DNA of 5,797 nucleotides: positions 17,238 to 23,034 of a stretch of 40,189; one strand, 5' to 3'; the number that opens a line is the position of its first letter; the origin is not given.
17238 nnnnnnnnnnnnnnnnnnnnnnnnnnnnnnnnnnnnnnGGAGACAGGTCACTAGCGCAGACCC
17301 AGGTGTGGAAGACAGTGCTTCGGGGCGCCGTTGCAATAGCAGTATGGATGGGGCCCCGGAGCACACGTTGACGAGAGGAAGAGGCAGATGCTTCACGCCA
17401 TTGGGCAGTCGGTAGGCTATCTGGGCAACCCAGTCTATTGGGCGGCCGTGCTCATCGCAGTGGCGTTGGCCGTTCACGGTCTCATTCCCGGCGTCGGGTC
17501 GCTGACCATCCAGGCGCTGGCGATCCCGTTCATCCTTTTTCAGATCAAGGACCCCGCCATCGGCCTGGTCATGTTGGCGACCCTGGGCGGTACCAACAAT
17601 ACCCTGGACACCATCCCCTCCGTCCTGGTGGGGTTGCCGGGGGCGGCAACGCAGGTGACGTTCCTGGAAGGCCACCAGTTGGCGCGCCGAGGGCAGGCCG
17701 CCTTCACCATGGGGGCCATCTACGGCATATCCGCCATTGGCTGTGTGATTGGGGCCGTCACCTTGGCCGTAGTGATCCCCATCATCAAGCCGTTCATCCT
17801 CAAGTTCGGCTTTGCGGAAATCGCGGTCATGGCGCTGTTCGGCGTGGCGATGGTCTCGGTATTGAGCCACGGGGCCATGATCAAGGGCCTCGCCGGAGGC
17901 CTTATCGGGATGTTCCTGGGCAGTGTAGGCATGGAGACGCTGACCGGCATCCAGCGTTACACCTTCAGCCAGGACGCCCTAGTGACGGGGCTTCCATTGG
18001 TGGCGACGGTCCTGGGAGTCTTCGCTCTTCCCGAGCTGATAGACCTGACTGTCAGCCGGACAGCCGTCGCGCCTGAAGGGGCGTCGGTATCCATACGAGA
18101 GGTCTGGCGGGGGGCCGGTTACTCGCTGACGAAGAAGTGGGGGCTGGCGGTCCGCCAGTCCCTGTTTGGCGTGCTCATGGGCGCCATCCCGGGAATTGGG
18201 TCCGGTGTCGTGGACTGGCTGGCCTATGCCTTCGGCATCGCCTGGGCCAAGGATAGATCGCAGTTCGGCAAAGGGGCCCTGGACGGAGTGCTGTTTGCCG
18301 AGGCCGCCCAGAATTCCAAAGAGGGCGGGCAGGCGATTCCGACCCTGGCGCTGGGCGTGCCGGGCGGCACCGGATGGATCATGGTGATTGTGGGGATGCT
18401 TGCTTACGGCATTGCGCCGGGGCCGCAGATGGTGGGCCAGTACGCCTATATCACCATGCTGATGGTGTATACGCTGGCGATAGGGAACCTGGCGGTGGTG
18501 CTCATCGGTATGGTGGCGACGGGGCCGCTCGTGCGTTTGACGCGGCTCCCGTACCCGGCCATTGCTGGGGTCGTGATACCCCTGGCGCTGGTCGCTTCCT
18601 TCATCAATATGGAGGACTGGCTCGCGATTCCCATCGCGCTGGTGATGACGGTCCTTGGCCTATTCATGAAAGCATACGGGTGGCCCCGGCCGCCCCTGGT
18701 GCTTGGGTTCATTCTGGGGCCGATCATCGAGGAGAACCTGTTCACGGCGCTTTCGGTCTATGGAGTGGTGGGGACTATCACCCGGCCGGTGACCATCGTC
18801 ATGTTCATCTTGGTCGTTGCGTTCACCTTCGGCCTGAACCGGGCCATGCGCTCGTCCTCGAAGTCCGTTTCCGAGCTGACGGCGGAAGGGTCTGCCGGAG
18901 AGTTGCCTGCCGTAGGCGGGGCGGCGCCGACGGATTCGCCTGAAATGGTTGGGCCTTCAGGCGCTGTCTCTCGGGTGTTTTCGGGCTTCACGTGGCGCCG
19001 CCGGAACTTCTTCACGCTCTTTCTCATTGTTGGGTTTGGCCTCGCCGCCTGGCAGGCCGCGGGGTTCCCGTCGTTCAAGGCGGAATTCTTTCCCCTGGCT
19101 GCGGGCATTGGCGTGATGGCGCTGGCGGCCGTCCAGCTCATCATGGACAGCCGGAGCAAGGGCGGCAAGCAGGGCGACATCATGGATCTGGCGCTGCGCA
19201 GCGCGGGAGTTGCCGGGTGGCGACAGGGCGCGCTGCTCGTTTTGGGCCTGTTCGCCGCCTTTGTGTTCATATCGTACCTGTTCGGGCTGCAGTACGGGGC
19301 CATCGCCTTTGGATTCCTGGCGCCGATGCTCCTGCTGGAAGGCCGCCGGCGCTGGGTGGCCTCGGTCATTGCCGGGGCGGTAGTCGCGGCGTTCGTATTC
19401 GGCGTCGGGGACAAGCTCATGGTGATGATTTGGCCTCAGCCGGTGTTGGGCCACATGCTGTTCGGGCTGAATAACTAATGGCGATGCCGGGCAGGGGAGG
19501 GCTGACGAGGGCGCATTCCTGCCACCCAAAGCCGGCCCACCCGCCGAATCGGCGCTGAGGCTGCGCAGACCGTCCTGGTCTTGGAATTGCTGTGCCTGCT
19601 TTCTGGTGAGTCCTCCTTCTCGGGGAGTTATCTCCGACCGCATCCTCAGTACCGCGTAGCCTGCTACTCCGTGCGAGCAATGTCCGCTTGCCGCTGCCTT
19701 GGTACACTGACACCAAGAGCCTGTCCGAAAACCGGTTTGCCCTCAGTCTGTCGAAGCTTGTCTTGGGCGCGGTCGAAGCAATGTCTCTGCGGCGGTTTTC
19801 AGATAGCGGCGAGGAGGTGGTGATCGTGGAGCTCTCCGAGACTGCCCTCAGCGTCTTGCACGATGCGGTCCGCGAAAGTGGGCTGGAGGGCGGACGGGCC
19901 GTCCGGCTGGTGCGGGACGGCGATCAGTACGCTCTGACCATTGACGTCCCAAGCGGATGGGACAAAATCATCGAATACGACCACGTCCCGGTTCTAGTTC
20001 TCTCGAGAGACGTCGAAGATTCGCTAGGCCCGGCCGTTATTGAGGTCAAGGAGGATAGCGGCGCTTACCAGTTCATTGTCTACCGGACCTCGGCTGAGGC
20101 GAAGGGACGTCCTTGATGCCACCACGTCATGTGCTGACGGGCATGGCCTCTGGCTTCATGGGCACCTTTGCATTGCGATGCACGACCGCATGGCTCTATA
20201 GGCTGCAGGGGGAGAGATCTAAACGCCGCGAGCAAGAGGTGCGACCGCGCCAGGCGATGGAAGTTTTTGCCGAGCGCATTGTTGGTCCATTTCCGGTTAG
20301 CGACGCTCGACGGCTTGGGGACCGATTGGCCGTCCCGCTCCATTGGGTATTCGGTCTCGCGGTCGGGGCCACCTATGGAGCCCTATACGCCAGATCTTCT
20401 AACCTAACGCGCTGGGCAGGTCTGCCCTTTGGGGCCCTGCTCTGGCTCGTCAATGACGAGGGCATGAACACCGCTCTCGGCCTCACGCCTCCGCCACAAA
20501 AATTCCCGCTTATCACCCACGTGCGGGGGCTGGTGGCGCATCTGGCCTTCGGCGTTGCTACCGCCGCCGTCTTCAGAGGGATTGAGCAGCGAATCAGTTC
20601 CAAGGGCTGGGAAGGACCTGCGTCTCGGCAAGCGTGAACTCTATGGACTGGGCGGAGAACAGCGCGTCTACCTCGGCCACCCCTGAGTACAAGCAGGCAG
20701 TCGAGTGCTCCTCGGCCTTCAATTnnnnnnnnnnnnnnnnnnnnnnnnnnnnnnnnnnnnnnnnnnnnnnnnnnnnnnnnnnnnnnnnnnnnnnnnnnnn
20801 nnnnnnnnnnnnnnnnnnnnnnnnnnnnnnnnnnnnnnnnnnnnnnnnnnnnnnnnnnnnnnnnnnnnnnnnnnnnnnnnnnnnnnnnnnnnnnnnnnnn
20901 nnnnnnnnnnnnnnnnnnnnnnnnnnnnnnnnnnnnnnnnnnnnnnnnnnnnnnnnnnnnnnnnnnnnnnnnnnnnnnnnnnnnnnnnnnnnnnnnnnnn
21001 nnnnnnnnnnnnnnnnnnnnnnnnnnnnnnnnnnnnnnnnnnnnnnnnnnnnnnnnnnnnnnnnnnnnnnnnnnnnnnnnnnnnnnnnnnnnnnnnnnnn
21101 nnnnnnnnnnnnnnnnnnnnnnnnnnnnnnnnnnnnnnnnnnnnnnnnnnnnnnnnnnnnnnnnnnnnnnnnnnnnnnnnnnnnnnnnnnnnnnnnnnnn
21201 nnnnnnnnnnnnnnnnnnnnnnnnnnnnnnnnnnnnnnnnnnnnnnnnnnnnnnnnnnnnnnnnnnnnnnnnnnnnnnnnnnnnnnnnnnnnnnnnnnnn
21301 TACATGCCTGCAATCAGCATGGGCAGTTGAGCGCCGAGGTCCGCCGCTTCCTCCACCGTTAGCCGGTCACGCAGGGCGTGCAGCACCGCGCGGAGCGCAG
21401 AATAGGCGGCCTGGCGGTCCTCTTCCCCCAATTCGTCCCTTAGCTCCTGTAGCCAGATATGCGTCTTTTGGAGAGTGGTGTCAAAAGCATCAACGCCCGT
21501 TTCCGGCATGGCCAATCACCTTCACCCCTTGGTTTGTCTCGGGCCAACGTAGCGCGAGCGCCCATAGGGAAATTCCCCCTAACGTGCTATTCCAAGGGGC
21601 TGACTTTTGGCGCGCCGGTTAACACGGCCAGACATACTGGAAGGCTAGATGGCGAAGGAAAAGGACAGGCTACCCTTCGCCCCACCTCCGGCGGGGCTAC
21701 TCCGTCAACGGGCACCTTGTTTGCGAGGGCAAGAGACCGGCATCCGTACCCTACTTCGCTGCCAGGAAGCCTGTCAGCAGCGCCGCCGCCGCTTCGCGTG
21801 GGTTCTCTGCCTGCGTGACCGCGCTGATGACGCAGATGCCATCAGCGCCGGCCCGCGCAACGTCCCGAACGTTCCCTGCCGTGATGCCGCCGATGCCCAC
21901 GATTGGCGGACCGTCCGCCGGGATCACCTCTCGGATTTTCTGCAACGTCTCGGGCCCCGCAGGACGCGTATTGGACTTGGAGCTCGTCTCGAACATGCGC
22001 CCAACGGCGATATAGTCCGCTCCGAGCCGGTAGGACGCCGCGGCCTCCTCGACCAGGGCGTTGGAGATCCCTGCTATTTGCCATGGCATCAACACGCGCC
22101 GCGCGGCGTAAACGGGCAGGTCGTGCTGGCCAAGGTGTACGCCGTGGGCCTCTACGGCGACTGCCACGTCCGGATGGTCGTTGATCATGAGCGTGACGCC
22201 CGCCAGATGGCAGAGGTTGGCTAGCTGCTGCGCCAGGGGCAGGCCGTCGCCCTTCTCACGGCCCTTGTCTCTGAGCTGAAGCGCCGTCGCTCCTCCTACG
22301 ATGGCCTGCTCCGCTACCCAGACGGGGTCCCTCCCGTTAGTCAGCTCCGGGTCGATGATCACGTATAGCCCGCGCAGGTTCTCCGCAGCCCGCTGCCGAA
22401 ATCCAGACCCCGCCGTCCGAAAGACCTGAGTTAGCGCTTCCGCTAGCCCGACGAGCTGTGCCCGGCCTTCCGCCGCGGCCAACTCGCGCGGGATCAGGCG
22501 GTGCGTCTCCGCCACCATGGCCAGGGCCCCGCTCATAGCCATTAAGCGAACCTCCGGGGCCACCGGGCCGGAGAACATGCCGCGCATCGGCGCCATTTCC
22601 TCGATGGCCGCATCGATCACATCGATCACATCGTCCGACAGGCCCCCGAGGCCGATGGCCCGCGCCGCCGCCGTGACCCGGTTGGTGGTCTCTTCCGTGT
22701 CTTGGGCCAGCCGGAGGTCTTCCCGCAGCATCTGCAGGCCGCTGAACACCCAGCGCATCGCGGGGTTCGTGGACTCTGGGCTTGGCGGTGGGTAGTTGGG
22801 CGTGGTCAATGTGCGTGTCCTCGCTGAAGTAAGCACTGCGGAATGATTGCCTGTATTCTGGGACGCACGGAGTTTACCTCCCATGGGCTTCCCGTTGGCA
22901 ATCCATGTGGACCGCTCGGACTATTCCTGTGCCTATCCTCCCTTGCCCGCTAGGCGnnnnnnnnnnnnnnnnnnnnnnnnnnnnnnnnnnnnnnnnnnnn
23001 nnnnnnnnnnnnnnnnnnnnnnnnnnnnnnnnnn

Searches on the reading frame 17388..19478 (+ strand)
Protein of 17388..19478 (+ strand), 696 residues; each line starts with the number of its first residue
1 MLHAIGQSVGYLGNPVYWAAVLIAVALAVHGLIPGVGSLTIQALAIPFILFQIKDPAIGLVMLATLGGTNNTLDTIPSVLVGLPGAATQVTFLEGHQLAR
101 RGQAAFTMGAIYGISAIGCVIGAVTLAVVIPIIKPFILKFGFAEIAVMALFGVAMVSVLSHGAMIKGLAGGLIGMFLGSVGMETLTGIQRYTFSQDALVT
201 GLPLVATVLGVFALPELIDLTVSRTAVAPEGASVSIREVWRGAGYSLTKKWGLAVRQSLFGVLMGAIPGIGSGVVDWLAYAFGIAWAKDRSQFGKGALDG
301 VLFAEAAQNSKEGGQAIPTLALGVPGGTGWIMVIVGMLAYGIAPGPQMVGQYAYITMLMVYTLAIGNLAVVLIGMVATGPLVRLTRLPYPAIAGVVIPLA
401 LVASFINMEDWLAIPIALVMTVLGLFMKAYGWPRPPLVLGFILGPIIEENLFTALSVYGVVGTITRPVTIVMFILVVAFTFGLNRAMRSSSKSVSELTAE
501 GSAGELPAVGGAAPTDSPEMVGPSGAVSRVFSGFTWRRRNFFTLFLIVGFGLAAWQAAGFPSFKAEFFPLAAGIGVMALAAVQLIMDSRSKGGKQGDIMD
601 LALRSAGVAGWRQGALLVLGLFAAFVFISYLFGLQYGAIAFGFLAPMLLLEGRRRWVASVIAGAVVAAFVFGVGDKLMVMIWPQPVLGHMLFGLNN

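Call 53: search_protein_families(library=pfam, proteins=[window:17388-19478:+], max_evalue=0.001)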
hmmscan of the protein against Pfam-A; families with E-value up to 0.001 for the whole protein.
window:17388-19478:+ (696 aa): 2 families
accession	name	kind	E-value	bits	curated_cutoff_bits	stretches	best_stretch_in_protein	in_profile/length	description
PF01970.21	TctA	-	8.8e-83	278.7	28.9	1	28-439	12-423/423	Tripartite tricarboxylate transporter TctA family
PF07331.16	TctB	-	6e-07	30.1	29.1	1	545-678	7-132/137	Tripartite tricarboxylate transporter TctB family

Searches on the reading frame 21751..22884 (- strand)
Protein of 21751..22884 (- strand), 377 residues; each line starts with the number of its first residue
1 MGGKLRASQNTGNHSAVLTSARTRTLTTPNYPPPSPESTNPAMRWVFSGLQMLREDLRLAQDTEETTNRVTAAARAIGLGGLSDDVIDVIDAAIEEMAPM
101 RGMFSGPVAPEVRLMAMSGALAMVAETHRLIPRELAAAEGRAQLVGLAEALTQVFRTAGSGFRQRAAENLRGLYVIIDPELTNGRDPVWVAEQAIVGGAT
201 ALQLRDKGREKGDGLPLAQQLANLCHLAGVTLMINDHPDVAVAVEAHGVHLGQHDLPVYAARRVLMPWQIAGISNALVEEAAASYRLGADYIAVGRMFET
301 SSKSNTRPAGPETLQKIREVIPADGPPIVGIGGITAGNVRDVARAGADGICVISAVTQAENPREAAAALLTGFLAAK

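Call 53: search_protein_families(library=pfam, proteins=[window:21751-22884:-], max_evalue=0.001)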
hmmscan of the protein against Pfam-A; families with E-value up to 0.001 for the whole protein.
window:21751-22884:- (377 aa): 1 family
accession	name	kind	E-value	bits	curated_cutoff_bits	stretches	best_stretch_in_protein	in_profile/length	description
PF02581.23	TMP-TENI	-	1e-51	175.3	27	1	173-356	1-180/180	Thiamine monophosphate synthase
